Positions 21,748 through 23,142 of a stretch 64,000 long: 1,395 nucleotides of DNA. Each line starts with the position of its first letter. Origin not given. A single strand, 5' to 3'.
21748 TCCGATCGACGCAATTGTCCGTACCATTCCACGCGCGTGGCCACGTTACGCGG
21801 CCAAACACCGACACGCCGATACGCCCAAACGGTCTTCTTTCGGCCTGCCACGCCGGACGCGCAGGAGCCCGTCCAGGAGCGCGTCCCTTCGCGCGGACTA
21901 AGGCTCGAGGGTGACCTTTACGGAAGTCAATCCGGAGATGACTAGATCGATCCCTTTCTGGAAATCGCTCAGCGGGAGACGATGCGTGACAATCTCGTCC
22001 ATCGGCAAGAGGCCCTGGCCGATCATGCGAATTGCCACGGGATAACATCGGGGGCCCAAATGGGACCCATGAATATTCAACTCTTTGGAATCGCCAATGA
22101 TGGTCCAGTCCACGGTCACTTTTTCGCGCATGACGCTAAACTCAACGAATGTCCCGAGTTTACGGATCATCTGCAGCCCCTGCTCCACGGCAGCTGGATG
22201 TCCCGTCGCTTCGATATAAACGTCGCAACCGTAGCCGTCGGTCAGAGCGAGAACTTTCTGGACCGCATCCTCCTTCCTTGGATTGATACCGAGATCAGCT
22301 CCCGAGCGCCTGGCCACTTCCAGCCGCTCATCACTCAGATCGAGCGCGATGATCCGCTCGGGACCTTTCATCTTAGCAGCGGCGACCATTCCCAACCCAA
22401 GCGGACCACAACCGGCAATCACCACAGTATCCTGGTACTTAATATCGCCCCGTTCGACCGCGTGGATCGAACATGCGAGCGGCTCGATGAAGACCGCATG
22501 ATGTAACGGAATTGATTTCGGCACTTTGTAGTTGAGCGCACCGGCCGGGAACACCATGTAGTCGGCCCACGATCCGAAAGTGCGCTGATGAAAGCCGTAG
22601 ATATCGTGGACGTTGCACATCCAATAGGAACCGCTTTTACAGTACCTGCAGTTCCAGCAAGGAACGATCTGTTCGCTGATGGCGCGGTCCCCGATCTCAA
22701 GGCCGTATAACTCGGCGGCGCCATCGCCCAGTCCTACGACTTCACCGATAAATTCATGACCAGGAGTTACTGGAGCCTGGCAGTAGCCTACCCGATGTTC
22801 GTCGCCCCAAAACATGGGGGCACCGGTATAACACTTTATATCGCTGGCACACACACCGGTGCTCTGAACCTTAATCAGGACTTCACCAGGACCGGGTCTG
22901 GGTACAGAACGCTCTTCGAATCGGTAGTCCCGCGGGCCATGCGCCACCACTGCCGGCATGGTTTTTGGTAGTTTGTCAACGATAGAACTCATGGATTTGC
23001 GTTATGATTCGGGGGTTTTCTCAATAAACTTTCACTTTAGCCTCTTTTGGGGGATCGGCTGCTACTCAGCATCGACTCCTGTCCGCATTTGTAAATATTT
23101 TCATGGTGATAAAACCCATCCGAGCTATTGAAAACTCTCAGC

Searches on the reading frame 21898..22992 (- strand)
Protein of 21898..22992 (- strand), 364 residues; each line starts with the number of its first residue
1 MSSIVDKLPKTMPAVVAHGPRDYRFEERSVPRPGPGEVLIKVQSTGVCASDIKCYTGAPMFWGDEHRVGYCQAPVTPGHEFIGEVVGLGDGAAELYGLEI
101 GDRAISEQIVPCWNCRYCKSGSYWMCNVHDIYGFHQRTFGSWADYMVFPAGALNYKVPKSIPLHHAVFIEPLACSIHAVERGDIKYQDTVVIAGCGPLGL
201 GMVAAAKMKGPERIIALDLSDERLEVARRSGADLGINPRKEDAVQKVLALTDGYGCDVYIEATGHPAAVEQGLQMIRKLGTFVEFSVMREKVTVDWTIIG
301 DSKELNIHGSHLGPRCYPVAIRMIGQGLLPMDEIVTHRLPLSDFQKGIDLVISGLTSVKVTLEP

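Call 40: search_protein_families(library=pfam, proteins=[window:21898-22992:-], max_evalue=0.01)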
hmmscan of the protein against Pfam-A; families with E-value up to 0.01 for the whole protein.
window:21898-22992:- (364 aa): 4 families
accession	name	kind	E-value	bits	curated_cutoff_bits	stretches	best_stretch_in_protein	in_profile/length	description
PF00107.32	ADH_zinc_N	-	2e-24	86.4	31.8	1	197-323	1-126/129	Zinc-binding dehydrogenase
PF08240.17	ADH_N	-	2.8e-23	82.6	23.5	1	34-152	1-98/104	Alcohol dehydrogenase GroES-like domain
PF16912.11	Glu_dehyd_C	-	1.1e-06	28.8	34.9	1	165-345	3-195/211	Glucose dehydrogenase C-terminus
PF13649.12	Methyltransf_25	-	0.0068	17.5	27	0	192-243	3-55/97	Methyltransferase domain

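Call 58: list_cluster_members(proteins=[window:21898-22992:-, window:38513-42106:-, window:16432-17625:-])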
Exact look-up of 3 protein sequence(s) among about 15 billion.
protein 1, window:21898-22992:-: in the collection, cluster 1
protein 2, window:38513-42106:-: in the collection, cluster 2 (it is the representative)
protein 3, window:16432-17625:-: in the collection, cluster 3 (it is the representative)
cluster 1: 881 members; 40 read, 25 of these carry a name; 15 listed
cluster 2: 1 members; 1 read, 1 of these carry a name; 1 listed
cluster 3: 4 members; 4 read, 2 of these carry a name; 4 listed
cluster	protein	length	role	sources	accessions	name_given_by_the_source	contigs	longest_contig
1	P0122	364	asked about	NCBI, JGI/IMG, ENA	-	erythritol/L-threitol dehydrogenase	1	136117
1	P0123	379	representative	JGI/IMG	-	erythritol/L-threitol dehydrogenase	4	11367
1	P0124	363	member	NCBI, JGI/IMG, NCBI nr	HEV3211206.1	MAG TPA: zinc-binding dehydrogenase [Chthoniobacterales bacterium] | threonine dehydrogenase-like Zn-dependent dehydrogenase | zinc-binding dehydrogenase [Chthoniobacterales bacterium]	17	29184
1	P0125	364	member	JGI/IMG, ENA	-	erythritol/L-threitol dehydrogenase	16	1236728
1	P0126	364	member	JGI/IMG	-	threonine dehydrogenase-like Zn-dependent dehydrogenase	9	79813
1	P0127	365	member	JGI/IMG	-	threonine dehydrogenase-like Zn-dependent dehydrogenase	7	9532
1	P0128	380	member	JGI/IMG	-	threonine dehydrogenase-like Zn-dependent dehydrogenase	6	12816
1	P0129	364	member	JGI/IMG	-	erythritol/L-threitol dehydrogenase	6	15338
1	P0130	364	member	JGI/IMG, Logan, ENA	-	threonine dehydrogenase-like Zn-dependent dehydrogenase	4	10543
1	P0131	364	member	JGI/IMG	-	erythritol/L-threitol dehydrogenase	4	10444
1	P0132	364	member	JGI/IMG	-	threonine dehydrogenase-like Zn-dependent dehydrogenase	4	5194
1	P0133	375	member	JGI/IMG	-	threonine dehydrogenase-like Zn-dependent dehydrogenase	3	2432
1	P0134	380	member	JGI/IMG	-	erythritol/L-threitol dehydrogenase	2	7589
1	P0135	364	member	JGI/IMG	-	erythritol/L-threitol dehydrogenase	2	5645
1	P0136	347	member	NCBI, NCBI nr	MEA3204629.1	MAG: erythritol/L-threitol dehydrogenase, partial [Verrucomicrobiota bacterium] | erythritol/L-threitol dehydrogenase [Verrucomicrobiota bacterium]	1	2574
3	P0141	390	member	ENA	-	-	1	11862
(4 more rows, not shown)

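Call 59: find_encoding_contigs(protein=P0141, flank=10000, max_places=4)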
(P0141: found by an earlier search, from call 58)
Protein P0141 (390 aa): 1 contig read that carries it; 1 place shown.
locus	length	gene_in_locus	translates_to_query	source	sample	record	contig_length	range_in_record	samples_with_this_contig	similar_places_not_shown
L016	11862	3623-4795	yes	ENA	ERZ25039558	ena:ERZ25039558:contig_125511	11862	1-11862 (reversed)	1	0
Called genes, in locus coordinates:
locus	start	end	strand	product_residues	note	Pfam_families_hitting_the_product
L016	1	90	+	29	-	?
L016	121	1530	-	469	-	PF00497:SBP_bac_3, PF00520:Ion_trans, PF00060:Lig_chan, PF07885:Ion_trans_2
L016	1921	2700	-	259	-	PF00239:Resolvase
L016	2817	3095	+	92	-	-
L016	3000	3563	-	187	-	PF02518:HATPase_c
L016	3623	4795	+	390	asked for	PF13676:TIR_2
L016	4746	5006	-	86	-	-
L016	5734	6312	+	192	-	-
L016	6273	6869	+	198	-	-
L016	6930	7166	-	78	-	-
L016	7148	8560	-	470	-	PF01609:DDE_Tnp_1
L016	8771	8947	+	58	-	-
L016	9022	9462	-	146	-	-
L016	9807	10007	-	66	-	PF02768:DNA_pol3_beta_3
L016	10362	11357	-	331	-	PF00561:Abhydrolase_1, PF12146:Hydrolase_4, PF12697:Abhydrolase_6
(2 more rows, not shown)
